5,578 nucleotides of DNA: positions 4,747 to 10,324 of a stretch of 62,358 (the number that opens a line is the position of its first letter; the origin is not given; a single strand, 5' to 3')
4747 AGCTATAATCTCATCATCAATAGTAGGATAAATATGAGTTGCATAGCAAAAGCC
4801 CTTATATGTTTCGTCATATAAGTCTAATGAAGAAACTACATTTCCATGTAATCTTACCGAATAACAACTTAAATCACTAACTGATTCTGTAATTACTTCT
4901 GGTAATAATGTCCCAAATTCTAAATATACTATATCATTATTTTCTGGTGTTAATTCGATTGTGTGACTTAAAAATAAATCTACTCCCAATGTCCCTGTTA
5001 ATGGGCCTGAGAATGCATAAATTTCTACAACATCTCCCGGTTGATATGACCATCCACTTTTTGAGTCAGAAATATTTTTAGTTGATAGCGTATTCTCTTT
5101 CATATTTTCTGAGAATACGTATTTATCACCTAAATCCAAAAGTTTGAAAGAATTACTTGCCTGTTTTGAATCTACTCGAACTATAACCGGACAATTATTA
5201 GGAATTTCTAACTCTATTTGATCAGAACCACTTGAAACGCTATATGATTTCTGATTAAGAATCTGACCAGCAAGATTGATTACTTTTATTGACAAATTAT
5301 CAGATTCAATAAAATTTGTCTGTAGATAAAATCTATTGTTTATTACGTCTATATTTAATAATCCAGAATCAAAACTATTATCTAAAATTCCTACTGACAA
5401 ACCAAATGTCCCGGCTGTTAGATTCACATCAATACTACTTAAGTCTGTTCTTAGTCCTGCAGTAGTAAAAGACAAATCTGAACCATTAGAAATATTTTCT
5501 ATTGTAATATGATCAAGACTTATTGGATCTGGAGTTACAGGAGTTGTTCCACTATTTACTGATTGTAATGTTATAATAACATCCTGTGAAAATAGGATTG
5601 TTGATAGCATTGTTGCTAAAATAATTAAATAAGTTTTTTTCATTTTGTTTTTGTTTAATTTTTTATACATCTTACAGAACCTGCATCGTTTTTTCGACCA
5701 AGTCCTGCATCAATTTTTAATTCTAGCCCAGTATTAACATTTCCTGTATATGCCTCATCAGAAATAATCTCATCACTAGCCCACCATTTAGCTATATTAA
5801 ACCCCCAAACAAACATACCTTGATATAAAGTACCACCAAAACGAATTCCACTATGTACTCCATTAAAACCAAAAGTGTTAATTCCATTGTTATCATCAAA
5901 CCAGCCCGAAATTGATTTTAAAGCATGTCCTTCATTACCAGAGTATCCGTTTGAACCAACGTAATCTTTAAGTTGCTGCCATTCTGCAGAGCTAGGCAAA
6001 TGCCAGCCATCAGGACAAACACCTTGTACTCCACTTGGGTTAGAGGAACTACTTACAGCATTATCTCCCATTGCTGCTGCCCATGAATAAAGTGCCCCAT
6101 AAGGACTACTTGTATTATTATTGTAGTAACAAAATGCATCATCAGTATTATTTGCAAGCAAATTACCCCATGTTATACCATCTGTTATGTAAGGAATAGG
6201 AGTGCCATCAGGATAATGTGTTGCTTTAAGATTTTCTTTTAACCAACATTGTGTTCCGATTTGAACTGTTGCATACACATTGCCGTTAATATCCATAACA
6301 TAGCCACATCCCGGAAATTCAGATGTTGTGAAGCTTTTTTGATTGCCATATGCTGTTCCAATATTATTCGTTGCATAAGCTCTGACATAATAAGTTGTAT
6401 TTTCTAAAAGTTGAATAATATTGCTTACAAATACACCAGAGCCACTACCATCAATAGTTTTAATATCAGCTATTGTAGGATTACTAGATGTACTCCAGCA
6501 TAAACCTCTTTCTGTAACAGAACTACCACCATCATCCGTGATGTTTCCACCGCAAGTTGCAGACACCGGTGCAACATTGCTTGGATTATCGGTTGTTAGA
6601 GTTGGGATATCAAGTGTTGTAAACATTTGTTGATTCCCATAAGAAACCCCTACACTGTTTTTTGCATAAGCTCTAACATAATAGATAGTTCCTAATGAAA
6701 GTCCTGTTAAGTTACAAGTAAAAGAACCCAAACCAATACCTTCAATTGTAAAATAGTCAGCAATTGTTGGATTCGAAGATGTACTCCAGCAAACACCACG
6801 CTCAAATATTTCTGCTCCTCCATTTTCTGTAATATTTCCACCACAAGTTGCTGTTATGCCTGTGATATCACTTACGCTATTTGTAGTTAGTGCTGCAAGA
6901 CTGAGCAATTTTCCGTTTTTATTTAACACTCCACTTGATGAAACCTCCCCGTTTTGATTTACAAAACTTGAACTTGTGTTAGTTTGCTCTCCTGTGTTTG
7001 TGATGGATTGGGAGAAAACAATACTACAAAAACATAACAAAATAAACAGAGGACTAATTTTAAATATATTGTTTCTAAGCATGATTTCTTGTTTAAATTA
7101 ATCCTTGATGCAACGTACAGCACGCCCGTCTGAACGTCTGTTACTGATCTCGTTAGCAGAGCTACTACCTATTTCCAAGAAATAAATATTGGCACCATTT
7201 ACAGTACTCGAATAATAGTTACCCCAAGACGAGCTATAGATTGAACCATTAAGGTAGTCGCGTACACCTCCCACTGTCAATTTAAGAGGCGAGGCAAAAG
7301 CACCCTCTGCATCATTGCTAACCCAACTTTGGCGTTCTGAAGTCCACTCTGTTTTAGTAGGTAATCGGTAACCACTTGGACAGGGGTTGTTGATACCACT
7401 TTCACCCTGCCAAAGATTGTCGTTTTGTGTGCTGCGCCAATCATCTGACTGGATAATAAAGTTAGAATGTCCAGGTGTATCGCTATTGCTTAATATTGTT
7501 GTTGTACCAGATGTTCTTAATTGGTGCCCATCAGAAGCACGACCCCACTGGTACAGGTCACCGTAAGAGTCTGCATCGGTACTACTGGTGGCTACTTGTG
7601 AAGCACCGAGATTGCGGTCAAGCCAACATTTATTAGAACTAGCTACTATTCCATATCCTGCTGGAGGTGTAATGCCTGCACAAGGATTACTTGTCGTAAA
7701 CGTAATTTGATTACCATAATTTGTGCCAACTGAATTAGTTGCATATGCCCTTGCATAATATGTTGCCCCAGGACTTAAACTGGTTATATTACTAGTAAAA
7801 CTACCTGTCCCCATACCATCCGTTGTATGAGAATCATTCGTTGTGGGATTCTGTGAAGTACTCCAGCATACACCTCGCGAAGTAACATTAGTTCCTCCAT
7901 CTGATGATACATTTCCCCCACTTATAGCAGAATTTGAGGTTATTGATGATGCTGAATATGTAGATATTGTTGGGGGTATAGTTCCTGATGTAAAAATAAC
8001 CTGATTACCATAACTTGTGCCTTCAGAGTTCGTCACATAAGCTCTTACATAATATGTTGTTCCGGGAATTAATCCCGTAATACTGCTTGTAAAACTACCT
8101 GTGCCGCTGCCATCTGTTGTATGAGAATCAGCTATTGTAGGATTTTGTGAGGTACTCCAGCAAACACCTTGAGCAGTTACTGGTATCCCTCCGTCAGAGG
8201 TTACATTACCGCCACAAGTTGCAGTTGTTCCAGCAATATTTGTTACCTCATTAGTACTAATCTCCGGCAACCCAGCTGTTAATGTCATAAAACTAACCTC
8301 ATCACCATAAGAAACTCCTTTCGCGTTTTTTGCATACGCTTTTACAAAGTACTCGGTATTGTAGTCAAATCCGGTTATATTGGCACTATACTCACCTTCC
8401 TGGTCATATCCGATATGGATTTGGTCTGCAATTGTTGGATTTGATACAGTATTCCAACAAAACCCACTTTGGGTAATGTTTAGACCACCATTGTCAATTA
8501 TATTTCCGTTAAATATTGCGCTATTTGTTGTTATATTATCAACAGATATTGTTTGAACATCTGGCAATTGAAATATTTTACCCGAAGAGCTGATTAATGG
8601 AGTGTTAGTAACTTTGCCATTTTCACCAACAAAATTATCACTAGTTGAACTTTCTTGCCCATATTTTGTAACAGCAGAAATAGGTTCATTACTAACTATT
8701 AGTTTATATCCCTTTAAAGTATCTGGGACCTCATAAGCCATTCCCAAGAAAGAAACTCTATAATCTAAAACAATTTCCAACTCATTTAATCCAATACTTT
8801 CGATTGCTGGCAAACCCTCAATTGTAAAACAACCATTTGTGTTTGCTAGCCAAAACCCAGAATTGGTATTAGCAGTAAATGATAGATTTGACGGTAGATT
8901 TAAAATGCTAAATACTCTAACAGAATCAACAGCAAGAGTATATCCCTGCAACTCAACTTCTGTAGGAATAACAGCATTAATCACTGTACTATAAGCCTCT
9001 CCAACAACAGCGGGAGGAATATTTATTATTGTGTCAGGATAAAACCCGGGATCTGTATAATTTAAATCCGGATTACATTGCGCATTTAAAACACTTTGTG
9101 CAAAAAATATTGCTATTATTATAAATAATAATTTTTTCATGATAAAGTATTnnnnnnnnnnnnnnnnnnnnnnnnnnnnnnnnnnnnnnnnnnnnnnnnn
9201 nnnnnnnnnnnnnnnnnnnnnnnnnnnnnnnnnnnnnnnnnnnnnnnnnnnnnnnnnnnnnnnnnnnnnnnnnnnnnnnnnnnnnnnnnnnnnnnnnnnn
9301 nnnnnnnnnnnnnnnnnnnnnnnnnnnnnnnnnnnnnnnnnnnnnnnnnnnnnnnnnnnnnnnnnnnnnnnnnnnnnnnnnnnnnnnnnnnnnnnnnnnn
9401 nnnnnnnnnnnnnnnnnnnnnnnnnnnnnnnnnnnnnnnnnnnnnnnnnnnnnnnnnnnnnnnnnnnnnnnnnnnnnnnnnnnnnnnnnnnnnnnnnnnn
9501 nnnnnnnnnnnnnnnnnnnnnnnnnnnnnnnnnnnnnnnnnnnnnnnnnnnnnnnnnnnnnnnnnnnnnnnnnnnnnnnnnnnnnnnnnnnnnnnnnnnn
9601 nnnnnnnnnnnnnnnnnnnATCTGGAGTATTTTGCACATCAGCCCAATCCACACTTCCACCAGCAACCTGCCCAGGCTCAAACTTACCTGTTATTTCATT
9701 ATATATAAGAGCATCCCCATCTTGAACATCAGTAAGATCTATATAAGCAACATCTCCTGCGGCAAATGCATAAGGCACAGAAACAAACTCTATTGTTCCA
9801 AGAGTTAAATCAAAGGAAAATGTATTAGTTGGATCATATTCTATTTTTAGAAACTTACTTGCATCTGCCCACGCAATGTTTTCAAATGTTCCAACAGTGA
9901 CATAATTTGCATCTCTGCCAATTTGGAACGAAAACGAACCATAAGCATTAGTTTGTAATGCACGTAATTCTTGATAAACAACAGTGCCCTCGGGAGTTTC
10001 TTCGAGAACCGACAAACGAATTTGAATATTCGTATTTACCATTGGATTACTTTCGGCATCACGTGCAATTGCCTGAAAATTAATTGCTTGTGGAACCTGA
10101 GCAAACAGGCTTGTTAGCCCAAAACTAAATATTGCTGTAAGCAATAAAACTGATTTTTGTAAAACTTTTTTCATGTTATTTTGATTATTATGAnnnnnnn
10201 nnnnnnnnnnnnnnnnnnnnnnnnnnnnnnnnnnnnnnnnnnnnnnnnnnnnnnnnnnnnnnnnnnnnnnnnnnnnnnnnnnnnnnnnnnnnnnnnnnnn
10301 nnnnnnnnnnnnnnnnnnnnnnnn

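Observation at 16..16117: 11-gene modular surface-protein operon: shared stalks, differing tips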

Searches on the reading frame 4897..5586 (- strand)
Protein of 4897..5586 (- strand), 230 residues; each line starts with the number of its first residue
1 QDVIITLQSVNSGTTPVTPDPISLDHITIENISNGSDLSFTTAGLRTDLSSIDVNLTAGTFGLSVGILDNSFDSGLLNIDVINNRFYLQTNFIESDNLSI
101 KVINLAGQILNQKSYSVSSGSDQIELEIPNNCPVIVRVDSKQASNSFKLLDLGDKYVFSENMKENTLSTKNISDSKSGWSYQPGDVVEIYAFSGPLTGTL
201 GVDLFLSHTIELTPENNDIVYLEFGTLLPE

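Call 56: search_protein_families(library=pfam, proteins=[window:4897-5586:-], max_evalue=10)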
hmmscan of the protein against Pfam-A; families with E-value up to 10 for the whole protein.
seq(230 aa): 2 families
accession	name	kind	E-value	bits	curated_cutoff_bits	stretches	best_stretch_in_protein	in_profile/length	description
PF17799.7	RRM_Rrp7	-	0.14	12.4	25.7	1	96-172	80-151/161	Rrp7 RRM-like N-terminal domain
PF18962.6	Por_Secre_tail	-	0.44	11.3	27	1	83-127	7-51/75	Secretion system C-terminal sorting domain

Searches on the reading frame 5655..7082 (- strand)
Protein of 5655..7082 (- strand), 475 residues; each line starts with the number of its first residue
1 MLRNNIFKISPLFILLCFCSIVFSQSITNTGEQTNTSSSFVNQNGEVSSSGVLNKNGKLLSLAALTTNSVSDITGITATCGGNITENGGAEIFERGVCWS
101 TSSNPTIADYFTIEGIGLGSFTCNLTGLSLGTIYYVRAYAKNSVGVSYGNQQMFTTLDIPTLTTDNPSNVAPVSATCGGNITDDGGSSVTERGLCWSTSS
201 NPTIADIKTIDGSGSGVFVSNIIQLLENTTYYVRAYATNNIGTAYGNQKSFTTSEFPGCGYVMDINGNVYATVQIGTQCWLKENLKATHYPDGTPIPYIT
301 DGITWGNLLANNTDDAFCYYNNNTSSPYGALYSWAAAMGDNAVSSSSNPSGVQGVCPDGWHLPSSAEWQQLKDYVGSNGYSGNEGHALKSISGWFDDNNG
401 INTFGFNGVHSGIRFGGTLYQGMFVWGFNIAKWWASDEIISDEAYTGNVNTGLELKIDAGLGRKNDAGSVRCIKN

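Call 4: search_protein_families(library=pfam, proteins=[window:5655-7082:-], max_evalue=0.01)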
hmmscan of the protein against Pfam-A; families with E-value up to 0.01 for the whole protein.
window:5655-7082:- (475 aa): 5 families
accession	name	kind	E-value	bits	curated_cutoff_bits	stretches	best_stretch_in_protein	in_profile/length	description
PF09603.15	Fib_succ_major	-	5.8e-29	102.1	33.9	1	273-474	1-187/187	Fibrobacter succinogenes major domain (Fib_succ_major)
PF16656.11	Pur_ac_phosph_N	-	0.0007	20.6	30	0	116-154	56-91/93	Purple acid Phosphatase, N-terminal domain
PF16974.11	NAR2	-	0.0011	18.9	26.6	0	226-249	101-126/142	High-affinity nitrate transporter accessory, Ig-like domain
PF00041.27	fn3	-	0.0035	17.9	25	0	120-147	48-75/84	Fibronectin type III domain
PF25059.1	FN3_DSCAM-DSCAML_C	-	0.0062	17.3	39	0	124-158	48-81/89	DSCAM/DSCAML C-terminal Fn3-like domain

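Call 19: search_solved_structures(query=window:5655-7082:-, max_evalue=0.01)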
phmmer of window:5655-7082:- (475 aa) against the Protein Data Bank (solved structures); distinct sequences matched with E-value up to 0.01: 0.

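Call 22: search_protein_families(library=ncbifam, proteins=[window:5655-7082:-], max_evalue=0.01)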
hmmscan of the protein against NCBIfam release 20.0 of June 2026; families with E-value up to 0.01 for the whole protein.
window:5655-7082:- (475 aa): 2 families
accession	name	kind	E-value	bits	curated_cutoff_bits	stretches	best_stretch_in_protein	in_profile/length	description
TIGR02145.1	Fib_succ_major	domain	3.6e-33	115.7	41.65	1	267-475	8-176/176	FISUMP domain-containing protein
NF049889.1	AlphArabdaseBT0360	equivalog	3.9e-19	68.6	600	2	159-255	34-131/639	arabinan endo-1,5-alpha-L-arabinosidase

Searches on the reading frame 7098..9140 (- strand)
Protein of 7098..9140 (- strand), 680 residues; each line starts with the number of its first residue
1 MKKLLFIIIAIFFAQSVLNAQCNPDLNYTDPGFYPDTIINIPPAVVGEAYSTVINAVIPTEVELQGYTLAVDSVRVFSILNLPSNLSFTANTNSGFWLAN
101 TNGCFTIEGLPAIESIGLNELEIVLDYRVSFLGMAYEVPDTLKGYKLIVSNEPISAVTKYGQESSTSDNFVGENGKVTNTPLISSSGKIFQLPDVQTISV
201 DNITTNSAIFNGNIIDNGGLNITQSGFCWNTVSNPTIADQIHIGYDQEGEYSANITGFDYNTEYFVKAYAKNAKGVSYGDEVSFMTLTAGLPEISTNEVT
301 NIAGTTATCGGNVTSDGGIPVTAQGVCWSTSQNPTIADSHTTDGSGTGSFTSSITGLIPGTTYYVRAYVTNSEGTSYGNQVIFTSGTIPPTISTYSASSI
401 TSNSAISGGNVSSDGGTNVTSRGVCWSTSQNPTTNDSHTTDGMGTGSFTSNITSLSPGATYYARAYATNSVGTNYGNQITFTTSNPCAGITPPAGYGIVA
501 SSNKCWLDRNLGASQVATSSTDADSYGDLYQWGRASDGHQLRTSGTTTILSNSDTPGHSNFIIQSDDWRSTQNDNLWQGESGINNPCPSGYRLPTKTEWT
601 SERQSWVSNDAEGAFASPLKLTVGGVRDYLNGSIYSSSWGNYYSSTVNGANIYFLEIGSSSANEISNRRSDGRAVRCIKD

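Call 4: search_protein_families(library=pfam, proteins=[window:7098-9140:-], max_evalue=0.01)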
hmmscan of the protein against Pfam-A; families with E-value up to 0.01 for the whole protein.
window:7098-9140:- (680 aa): 4 families
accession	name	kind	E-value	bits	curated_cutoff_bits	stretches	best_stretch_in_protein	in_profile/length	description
PF16974.11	NAR2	-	3.4e-10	40.1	26.6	1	344-379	87-124/142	High-affinity nitrate transporter accessory, Ig-like domain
PF00041.27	fn3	-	7.3e-06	26.5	25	0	335-377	42-76/84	Fibronectin type III domain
PF25059.1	FN3_DSCAM-DSCAML_C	-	4.7e-05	24.1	39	0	450-489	47-85/89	DSCAM/DSCAML C-terminal Fn3-like domain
PF16656.11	Pur_ac_phosph_N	-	0.0014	19.6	30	0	335-372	46-83/93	Purple acid Phosphatase, N-terminal domain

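Call 20: search_solved_structures(query=window:7098-9140:-, max_evalue=0.01)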
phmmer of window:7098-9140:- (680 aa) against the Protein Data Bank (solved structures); distinct sequences matched with E-value up to 0.01: 0.

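Call 22: search_protein_families(library=ncbifam, proteins=[window:7098-9140:-], max_evalue=0.01)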
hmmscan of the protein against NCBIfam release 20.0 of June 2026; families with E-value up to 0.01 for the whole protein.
window:7098-9140:- (680 aa): 2 families
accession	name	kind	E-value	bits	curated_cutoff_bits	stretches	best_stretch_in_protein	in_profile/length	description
NF049889.1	AlphArabdaseBT0360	equivalog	2e-30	105.9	600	3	293-397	36-143/639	arabinan endo-1,5-alpha-L-arabinosidase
TIGR02145.1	Fib_succ_major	domain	5.5e-08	33.7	41.65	1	496-601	11-76/176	FISUMP domain-containing protein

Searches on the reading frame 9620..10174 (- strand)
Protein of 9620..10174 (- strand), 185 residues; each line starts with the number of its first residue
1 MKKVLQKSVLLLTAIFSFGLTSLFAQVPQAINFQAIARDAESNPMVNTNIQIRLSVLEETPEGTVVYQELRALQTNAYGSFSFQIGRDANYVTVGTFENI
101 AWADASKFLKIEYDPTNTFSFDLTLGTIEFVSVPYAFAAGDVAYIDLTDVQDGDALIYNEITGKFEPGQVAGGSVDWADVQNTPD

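Call 40: find_related_loci(query=A2, collection=metagenome_contigs, flank=8000)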
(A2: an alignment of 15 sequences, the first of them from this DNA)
Query A2 (185 aa) in metagenome_contigs; peptide patterns used: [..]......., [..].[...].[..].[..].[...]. (x = any residue, [..] = any of these).
208 stretches matched a pattern; 90 encode a relative of the query (tblastn E <= 1e-3); the best 80 are kept; 80 distinct loci.
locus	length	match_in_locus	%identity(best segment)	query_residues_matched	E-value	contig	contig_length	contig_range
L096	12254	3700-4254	82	1-185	9e-101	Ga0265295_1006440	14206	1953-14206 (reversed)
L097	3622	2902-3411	75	16-185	2e-84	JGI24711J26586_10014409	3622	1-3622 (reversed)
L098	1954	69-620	68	1-184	7e-84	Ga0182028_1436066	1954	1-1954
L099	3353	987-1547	65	1-185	4e-80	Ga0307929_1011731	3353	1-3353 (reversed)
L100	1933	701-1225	68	10-184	6e-81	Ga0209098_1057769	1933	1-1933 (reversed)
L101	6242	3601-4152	65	1-184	8e-78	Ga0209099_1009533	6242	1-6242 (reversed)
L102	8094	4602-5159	65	1-185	1e-76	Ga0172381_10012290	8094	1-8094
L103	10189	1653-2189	63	1-185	4e-76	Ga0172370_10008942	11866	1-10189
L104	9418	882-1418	63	1-185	4e-76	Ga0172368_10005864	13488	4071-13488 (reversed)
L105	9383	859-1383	65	1-174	1e-74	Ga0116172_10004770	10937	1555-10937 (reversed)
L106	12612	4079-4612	61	1-184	5e-74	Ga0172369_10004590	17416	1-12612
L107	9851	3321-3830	66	3-172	4e-73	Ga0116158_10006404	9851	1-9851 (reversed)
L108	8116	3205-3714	66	3-172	4e-73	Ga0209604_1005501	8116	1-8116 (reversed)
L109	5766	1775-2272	62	1-172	4e-71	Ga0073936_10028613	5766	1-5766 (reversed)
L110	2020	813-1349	61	5-185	5e-72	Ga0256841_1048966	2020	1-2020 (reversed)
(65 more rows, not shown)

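Call 44: search_solved_structures(query=A2, max_evalue=1)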
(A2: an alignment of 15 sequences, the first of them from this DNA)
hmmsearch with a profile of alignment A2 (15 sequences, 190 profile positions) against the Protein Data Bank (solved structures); distinct sequences matched with E-value up to 1: 3.
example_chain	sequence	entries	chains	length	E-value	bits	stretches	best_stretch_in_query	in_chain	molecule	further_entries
1xx5_A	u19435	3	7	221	0.45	12.9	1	60-118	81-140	Natrin 1 | Natrin-1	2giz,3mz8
3mdq_A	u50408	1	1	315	0.64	12.4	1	45-103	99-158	Exopolyphosphatase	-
1xta_A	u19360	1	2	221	0.77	12.2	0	60-118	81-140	Natrin 1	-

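Call 47: search_protein_families(library=ncbifam, alignment_id=A2, max_evalue=0.01)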
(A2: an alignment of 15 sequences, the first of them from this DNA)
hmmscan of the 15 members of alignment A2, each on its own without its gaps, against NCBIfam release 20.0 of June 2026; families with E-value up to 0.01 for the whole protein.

A. member 1, seq(185 aa): 1 family
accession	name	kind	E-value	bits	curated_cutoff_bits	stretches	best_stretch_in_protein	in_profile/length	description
NF053851.1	Bdello_MAT_N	subfamily_domain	1.4e-06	28.2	60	1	16-96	2-84/162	mosaic adhesive trimer family chimeric fiber protein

B. families by the number of members that match (of 15 scanned): 1 family
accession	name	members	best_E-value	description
NF053851.1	Bdello_MAT_N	14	1.9e-08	mosaic adhesive trimer family chimeric fiber protein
